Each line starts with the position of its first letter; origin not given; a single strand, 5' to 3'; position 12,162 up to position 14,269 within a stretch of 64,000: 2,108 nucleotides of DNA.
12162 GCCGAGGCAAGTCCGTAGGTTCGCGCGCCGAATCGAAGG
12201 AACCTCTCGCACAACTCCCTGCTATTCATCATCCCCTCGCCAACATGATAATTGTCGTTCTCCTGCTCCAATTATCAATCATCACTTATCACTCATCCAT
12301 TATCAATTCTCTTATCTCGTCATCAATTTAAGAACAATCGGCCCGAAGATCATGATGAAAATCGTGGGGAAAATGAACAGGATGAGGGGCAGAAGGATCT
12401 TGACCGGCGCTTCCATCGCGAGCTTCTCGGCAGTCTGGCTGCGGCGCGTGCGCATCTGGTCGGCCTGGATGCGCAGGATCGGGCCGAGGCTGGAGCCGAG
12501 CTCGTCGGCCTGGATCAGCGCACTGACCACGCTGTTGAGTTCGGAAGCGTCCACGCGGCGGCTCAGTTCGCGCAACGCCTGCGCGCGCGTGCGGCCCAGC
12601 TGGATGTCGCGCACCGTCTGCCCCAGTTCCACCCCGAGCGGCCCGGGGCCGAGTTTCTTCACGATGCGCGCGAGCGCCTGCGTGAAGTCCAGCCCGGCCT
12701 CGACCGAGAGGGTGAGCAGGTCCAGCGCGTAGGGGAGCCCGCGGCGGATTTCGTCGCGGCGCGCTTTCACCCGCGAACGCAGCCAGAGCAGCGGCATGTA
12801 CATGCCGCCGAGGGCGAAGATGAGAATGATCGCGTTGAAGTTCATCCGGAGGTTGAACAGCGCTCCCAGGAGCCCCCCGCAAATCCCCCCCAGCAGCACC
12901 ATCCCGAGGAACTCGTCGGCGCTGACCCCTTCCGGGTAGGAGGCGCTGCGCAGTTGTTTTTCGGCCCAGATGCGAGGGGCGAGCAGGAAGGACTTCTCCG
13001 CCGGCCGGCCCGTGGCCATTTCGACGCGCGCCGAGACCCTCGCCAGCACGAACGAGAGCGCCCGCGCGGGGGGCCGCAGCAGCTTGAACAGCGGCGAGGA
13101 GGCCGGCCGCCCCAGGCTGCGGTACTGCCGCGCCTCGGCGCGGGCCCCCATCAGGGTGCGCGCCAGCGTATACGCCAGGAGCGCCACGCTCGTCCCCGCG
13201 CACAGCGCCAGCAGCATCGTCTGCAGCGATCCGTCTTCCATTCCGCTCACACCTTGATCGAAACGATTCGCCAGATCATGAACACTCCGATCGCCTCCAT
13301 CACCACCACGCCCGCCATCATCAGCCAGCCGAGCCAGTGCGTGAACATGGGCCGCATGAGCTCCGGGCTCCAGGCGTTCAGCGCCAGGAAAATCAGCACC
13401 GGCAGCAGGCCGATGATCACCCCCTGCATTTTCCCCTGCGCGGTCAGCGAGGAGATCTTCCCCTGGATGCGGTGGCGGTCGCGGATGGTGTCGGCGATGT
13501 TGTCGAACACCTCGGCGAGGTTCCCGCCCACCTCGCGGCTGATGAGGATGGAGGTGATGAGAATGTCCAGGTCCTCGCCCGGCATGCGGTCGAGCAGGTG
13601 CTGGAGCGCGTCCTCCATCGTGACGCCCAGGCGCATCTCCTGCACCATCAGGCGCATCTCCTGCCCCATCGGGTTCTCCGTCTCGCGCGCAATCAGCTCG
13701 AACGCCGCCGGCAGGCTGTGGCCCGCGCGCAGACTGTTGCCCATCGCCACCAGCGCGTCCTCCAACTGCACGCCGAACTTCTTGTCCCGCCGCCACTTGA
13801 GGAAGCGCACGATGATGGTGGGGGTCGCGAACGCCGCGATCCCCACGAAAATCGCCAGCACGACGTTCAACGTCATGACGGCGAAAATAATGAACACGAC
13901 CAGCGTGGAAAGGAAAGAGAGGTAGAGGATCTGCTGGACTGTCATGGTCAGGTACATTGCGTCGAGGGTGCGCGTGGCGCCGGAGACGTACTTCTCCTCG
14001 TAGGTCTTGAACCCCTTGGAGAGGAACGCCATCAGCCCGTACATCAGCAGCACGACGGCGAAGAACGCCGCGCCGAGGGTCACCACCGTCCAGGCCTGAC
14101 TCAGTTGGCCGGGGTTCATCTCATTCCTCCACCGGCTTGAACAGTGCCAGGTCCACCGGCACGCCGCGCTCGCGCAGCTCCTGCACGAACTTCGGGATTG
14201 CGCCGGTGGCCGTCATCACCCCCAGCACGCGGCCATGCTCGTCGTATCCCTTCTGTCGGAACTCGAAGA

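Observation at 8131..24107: Tad/Flp pilus locus with three FHA-domain proteins, including an FHA-CpaF ATPase fusion, and no secretin or TadZ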

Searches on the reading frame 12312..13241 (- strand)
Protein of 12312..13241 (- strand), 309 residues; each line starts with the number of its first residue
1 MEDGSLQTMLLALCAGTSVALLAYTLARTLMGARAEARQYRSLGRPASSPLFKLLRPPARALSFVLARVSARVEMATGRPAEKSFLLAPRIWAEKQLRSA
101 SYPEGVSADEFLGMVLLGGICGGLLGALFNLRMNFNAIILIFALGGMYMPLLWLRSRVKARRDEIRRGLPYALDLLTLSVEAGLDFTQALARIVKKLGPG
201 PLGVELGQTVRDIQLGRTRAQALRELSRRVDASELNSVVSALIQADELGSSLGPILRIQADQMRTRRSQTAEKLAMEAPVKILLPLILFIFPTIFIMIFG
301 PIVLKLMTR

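Call 7: search_protein_families(library=pfam, max_evalue=0.01, proteins=[window:12312-13241:-])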
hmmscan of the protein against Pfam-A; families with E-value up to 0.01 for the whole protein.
window:12312-13241:- (309 aa): 1 family
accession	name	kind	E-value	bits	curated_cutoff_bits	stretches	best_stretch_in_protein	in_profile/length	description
PF00482.28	T2SSF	-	2.4e-20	73.2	25.2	1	173-299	2-124/125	Type II secretion system (T2SS), protein F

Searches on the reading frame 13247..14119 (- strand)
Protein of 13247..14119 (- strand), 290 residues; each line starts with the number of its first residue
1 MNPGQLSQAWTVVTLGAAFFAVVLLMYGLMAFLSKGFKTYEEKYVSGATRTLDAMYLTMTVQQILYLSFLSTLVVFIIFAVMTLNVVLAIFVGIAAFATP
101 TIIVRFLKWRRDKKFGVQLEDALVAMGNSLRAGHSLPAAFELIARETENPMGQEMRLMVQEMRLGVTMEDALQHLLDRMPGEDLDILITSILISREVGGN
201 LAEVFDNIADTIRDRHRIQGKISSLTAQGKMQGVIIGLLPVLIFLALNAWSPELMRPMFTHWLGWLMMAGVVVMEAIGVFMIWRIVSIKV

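Call 7: search_protein_families(library=pfam, max_evalue=0.01, proteins=[window:13247-14119:-])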
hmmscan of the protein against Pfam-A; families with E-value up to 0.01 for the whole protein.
window:13247-14119:- (290 aa): 2 families
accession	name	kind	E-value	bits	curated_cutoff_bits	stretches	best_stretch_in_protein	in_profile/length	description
PF00482.28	T2SSF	-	3.6e-23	82.3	25.2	1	125-246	4-122/125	Type II secretion system (T2SS), protein F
PF18927.5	CrtO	-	0.005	17.6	27.3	0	32-104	35-109/123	Glycosyl-4,4'-diaponeurosporenoate acyltransferase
